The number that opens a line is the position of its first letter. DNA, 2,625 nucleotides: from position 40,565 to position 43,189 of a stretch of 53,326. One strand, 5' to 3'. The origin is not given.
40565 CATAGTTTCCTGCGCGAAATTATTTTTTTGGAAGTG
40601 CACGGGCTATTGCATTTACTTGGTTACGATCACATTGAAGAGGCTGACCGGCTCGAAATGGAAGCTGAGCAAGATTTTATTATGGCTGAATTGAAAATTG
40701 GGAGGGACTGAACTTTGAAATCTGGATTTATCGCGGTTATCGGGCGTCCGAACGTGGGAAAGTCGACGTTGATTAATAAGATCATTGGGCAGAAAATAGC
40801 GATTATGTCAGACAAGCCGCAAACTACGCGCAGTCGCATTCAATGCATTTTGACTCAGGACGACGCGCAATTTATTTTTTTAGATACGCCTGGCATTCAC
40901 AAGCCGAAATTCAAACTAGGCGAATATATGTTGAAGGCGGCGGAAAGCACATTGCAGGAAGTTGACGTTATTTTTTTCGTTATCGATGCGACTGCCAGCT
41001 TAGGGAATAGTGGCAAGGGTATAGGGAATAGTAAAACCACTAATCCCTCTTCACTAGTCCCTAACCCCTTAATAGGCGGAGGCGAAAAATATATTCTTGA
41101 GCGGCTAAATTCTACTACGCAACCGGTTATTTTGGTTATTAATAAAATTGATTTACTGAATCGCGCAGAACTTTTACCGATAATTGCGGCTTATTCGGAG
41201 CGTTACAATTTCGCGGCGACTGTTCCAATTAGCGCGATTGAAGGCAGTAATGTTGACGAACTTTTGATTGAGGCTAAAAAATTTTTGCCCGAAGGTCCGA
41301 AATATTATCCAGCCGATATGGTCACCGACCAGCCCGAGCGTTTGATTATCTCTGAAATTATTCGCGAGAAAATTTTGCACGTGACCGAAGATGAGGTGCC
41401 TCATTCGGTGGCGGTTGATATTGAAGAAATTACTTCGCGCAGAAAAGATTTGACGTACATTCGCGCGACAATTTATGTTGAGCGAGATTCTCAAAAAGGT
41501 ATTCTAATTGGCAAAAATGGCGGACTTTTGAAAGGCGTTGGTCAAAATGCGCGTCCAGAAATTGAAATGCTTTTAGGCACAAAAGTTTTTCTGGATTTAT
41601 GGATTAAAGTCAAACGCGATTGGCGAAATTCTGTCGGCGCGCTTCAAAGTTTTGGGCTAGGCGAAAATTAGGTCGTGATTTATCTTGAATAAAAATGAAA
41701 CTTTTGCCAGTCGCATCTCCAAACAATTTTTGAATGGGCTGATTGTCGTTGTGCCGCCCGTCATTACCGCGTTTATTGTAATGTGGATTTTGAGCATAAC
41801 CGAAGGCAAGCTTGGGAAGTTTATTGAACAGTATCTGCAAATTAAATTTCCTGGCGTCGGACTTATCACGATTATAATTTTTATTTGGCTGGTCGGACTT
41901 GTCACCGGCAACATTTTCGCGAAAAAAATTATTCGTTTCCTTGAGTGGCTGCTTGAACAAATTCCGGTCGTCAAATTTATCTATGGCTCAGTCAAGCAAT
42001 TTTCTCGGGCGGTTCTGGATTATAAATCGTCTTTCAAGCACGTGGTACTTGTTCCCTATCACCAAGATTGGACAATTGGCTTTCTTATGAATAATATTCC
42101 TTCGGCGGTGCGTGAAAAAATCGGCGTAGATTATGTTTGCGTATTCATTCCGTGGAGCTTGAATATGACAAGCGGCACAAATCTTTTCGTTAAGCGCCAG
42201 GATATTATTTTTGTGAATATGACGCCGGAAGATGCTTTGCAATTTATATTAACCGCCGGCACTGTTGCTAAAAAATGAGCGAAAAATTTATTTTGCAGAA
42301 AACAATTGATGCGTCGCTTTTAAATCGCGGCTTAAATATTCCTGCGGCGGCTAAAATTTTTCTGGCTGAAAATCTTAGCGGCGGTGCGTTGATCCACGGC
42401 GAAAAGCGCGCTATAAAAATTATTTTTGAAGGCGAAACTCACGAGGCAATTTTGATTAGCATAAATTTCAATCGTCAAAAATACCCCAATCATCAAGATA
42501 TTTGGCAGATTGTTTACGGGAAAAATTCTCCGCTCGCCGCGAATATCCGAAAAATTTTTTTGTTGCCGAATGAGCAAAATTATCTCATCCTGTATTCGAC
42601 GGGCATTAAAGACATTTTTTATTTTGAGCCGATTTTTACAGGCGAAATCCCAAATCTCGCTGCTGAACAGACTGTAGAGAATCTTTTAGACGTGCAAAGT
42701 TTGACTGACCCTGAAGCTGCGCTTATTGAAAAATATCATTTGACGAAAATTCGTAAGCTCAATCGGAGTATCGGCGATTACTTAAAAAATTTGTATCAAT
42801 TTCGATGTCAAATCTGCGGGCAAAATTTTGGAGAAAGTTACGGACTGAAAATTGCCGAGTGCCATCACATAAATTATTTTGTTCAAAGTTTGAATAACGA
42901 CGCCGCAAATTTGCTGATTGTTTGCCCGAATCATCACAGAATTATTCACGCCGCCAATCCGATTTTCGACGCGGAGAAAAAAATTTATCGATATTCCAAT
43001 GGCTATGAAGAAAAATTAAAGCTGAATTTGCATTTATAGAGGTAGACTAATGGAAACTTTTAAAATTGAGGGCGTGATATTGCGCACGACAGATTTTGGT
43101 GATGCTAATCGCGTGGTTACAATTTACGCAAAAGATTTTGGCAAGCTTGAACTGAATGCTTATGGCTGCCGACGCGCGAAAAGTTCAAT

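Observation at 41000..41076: Palindromic repeat element inserted in frame inside the essential GTPase gene era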

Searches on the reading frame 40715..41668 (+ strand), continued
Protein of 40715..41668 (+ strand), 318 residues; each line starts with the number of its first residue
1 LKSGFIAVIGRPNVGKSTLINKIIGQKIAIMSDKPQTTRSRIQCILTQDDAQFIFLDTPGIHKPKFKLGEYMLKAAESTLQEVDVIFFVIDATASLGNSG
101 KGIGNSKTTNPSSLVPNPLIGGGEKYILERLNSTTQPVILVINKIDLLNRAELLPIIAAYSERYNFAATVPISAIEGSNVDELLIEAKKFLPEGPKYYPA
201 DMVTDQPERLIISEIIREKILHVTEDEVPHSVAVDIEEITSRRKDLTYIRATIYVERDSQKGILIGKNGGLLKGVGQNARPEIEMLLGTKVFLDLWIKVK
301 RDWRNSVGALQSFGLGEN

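Call 21: list_cluster_members(proteins=[P0001])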
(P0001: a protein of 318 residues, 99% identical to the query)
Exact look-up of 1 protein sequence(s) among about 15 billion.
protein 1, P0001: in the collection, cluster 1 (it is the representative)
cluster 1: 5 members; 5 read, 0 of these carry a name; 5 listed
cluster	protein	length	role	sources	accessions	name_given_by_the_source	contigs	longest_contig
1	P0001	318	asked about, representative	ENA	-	-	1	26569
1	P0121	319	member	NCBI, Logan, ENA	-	-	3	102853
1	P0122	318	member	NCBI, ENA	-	-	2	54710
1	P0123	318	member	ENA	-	-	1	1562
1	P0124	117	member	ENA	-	-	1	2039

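Call 25: find_encoding_contigs(protein=P0121, flank=10000, max_places=4)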
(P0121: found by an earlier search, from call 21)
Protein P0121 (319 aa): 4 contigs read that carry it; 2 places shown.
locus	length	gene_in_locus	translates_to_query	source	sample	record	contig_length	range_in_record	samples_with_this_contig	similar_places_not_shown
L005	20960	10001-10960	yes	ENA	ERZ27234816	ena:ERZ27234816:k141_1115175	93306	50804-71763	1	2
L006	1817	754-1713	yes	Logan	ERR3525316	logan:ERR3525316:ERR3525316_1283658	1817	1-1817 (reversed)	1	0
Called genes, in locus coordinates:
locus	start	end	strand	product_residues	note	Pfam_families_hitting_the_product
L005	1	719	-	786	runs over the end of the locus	PF02120:Flg_hook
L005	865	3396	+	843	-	PF07517:SecA_DEAD, PF00270:DEAD (faint), PF01043:SecA_PP_bind, PF21090:P-loop_SecA, PF07516:SecA_SW, PF02810:SEC-C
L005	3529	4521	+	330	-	PF03462:PCRF, PF00472:RF-1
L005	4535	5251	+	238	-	PF11209:LmeA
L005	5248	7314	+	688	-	PF18949:DUF5693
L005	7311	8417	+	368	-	PF04230:PS_pyruv_trans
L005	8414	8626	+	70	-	-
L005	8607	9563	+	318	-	PF02562:PhoH, PF13245:AAA_19 (weak), PF13604:AAA_30 (weak)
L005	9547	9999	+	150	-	PF02130:YbeY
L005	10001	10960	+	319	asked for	PF00009:GTP_EFTU (weak), PF00350:Dynamin_N (faint), PF01926:MMR_HSR1, PF02421:FeoB_N, PF03193:RsgA_GTPase (faint), PF07650:KH_2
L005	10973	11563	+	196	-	PF04367:DUF502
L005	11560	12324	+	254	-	-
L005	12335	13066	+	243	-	PF11967:RecO_N, PF02565:RecO_C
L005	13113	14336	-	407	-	PF00091:Tubulin, PF12327:FtsZ_C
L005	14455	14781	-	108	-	PF06947:DUF1290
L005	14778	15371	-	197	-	PF05949:DUF881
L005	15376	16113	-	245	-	PF08478:POTRA_1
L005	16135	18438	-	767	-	PF01225:Mur_ligase, PF08245:Mur_ligase_M, PF02875:Mur_ligase_C, PF01820:Dala_Dala_lig_N, PF01071:GARS_A, PF02222:ATP-grasp, PF02655:ATP-grasp_3, PF02786:CPSase_L_D2, +3 more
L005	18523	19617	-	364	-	PF03739:LptF_LptG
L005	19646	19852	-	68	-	-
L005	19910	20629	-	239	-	PF00005:ABC_tran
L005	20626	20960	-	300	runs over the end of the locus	PF03968:LptD_N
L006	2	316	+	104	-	?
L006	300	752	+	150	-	PF02130:YbeY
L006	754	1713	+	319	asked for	PF00009:GTP_EFTU (weak), PF00350:Dynamin_N (faint), PF01926:MMR_HSR1, PF02421:FeoB_N, PF03193:RsgA_GTPase (faint), PF07650:KH_2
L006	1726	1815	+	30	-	?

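Call 26: find_encoding_contigs(protein=P0122, flank=10000, max_places=4)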
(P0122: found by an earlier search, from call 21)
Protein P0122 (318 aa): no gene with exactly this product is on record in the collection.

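Call 47: search_solved_structures(query=window:40715-41668:+, show_alignments=2, max_evalue=1e-30)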
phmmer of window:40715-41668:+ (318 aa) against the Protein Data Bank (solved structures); distinct sequences matched with E-value up to 1e-30: 7.
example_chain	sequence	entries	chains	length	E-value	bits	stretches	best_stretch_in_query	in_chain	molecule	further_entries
9jkp_B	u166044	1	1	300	3.4e-108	364.5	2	117-316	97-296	GTPase Era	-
3r9w_A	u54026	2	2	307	4.8e-68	232.7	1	133-314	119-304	GTPase Era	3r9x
3iev_A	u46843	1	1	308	4.8e-68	232.7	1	133-314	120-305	GTP-binding protein era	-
7c1o_A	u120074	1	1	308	2e-67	230.7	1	133-314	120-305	GTPase Era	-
1ega_A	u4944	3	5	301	2.6e-64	220.5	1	125-315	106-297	PROTEIN (GTP-BINDING PROTEIN ERA) | GTP-binding protein era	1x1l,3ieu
1x18_X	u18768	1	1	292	1.9e-63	217.6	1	125-312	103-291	GTP-binding protein era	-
1wf3_A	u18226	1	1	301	4.2e-60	206.6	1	136-315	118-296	GTP-binding protein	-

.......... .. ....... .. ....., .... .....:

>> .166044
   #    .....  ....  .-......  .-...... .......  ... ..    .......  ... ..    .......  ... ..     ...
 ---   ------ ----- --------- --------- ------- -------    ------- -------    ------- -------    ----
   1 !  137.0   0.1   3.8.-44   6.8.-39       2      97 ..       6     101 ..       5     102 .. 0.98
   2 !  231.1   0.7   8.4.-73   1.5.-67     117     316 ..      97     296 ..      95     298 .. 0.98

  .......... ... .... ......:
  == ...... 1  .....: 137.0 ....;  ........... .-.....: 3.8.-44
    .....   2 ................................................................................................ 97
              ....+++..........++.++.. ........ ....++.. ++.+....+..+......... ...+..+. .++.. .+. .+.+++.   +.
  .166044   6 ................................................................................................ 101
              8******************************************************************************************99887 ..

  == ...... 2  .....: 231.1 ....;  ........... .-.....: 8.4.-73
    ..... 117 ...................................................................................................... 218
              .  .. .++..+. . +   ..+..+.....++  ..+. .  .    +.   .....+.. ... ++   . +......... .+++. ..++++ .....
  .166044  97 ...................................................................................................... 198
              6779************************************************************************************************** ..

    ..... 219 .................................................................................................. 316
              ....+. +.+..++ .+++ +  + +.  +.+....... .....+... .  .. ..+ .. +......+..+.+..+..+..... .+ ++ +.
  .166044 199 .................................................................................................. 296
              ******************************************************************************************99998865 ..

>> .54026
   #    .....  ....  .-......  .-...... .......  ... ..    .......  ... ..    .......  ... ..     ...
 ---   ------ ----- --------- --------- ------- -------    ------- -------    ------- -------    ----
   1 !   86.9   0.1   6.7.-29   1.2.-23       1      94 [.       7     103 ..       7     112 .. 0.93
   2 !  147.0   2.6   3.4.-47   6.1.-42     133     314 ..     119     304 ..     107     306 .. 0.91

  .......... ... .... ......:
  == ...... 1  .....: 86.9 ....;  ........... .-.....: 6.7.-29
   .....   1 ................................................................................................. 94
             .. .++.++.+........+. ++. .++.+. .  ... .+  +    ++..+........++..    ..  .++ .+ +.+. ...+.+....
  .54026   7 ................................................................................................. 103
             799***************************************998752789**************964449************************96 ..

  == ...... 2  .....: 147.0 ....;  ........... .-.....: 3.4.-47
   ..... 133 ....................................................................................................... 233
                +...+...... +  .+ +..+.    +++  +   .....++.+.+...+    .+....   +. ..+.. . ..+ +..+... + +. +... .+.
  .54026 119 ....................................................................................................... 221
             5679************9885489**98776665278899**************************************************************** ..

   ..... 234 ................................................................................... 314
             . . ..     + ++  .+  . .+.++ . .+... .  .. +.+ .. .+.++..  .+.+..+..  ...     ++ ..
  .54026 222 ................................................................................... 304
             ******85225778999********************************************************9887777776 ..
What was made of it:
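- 40715..41671 (+): era (GTPase Era) coding sequence, 318 aa, TTG start; intact on both sides of the insert. PDB Era 9jkp_B matches at E 3e-108, in two blocks that skip query residues 98-116 (call 47).
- On GTPase Era (host gene): PDB Era chains match at E 3e-108 to 4e-60 (call 47).
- PDB Era aligns in two blocks around the insert (call 47).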

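Call 59: predict_structure(alignment_id=A5)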
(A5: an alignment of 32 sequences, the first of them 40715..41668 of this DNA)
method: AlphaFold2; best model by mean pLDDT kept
length: 318 residues; sequences in the alignment: 32
mean_pLDDT: 66.0   pTM: 0.57
mean pLDDT of the five models: 66.0, 62.9, 62.9, 57.8, 44.7
residues with pLDDT >= 90: 24; 70-90: 146; 50-70: 64; < 50: 84
segments of 3 or more residues with pLDDT < 50: 27-43, 63-73, 97-117, 200-207, 257-263, 300-318
pLDDT, mean of each block of 10 residues (from residue 1): 82 76 57 32 62 68 46 53 85 57 25 43 75 89 84 84 91 79 92 69 46 74 63 74 79 61 53 76 75 72 43 43
secondary structure, 60 per line:
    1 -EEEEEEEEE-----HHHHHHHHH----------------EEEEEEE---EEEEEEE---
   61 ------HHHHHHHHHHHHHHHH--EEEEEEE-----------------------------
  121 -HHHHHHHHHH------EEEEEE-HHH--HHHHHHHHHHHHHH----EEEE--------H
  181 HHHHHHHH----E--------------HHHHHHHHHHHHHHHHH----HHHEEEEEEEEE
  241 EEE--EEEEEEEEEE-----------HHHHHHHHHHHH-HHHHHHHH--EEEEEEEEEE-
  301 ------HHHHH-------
elements in order: E2-10 H16-24 E41-47 E51-57 H67-82 E85-91 H122-131 E138-143 H150-163 E168-171 H180-188 H208-224 E232-243 E246-255 H267-278 H280-287 E290-299 H307-311
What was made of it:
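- Structure: residues 97-117 have pLDDT below 50 and are coil, between strand 85-91 and helix 122-131 (call 59).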

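Call 73: find_encoding_contigs(protein=P0123, flank=3000, max_places=4)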
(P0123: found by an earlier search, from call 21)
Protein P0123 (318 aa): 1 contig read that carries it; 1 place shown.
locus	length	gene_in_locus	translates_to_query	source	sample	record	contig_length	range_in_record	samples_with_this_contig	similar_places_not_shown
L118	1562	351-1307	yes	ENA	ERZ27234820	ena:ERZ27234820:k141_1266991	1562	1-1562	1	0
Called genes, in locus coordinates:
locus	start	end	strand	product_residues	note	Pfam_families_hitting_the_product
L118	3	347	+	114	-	?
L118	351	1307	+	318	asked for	PF00009:GTP_EFTU (weak), PF00350:Dynamin_N (faint), PF01926:MMR_HSR1, PF02421:FeoB_N, PF03193:RsgA_GTPase (faint), PF07650:KH_2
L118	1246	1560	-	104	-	?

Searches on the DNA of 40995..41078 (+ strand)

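Call 51: build_rna_model(alignment_id=A6)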
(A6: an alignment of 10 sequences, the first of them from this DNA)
Model R1 built from alignment A6 (10 sequences, 87 columns); structure: RNAalifold consensus.
model positions 84; base pairs 16; branch points 0; effective number of sequences 2.36; information 0.677 bits per position. Calibrated on 0.2 Mb of random sequence (short: E-values are rough).
structure used (alignment columns):
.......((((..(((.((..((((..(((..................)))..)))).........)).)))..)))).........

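Call 52: search_with_rna_model(model_id=R1, sources=[window, L002, L005, L007, L016, L025, L041, L043, L046, L053, L054, L056, L058, L061, L072, L089, L091], max_evalue=1)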
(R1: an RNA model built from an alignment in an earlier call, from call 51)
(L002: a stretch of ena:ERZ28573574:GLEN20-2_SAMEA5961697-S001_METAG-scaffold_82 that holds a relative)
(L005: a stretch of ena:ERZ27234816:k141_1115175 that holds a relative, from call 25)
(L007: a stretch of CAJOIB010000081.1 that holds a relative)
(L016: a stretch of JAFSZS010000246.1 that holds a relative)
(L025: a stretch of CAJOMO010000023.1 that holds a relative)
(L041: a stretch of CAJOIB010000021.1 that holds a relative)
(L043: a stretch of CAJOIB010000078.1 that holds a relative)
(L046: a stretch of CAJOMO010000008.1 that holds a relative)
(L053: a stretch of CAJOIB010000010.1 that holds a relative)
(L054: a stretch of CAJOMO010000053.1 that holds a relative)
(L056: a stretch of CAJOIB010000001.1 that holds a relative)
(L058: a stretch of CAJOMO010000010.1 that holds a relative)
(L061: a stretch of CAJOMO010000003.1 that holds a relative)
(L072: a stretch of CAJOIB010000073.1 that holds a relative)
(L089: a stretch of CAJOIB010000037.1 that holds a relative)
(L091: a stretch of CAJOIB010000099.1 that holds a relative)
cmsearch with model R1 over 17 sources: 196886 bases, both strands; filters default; matches with E-value up to 1: 43.
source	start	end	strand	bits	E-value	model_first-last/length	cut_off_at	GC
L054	4416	4500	-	93.3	2e-25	1-84/84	no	0.44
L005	10284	10365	+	91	9.3e-25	1-84/84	no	0.48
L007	6351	6435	+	89.3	3.1e-24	1-84/84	no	0.42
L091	1135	1219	-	89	3.8e-24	1-84/84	no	0.45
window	40995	41076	+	87.6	1.1e-23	1-84/84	no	0.45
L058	4777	4861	-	87.1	1.4e-23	1-84/84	no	0.47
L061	5407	5491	+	84.5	8.8e-23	1-84/84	no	0.44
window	12603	12686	+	83.7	1.6e-22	1-84/84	no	0.45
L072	5484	5566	+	83.2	2.3e-22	1-84/84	no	0.45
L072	5484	5566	-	79.3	3.5e-21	1-84/84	no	0.45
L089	7777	7861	-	76.7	2.1e-20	1-84/84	no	0.4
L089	7777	7861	+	69.4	3.6e-18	1-84/84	no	0.4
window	46832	46915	-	68.6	6e-18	1-84/84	no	0.3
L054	4416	4500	+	68.3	7.7e-18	1-84/84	no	0.44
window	46832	46915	+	65.9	4.1e-17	1-84/84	no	0.3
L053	3853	3930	+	64.3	1.2e-16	1-84/84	no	0.42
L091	1135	1219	+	61.3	1e-15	1-84/84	no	0.45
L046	6329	6413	+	61.2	1.1e-15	1-84/84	no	0.41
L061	5407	5491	-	61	1.3e-15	1-84/84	no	0.44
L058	4777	4861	+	60.7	1.6e-15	1-84/84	no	0.47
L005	10284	10365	-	60.7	1.6e-15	1-84/84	no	0.48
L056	6092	6176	+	59.3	4.3e-15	1-84/84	no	0.4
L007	6351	6435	-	58.8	6e-15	1-84/84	no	0.42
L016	7268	7360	-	58.7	6.6e-15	1-84/84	no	0.35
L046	6329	6413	-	56.7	2.6e-14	1-84/84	no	0.41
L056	6092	6176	-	54.8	9.5e-14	1-84/84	no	0.4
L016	7275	7360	+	54.7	1e-13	1-84/84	no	0.36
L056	370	452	+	48.8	6.6e-12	1-84/84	no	0.48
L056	370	445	-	48.4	8.6e-12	1-84/84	no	0.49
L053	3858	3930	-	44.3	1.5e-10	1-84/84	no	0.42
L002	16054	16136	-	32.3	6.9e-07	1-84/84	no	0.3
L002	16054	16136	+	29.8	3.8e-06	1-84/84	no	0.3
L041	116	181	+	29.5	4.7e-06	1-84/84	no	0.5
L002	3519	3601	-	28.6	8.8e-06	1-84/84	no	0.45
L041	113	183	-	25.4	8.6e-05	1-84/84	no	0.49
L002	3519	3601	+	24.8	0.00013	1-84/84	no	0.45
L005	18466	18551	-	23.1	0.00042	1-84/84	no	0.41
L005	18466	18551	+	17.4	0.023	1-84/84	no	0.41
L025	4176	4258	-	12.6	0.67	1-84/84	no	0.45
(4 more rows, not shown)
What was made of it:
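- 41000..41072 (.): Core of the heptad-periodic hairpin repeat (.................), a full-length family member. CM R1: 87.6 bits (call 52).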

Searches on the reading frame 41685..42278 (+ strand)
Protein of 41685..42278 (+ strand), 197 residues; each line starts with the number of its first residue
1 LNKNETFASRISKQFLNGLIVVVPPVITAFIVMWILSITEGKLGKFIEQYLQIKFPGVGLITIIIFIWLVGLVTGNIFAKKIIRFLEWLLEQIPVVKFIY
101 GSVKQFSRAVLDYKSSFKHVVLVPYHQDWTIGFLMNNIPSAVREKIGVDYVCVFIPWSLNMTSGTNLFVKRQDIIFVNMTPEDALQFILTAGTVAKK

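Call 63: search_protein_families(library=pfam, proteins=[window:41685-42278:+])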
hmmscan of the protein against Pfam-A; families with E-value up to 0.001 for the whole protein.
window:41685-42278:+ (197 aa): 1 family
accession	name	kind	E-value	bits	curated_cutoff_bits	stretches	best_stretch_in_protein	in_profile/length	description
PF04367.18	DUF502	-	7.6e-27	93.7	23.8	1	61-163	1-107/107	Protein of unknown function (DUF502)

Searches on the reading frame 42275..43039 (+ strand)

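Call 63: search_protein_families(library=pfam, proteins=[window:42275-43039:+])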
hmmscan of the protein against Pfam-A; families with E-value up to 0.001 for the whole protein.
window:42275-43039:+ (254 aa): 1 family
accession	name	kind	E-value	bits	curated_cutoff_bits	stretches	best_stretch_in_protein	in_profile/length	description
PF01844.29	HNH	-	0.0001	22.8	21.4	1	178-225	1-45/47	HNH endonuclease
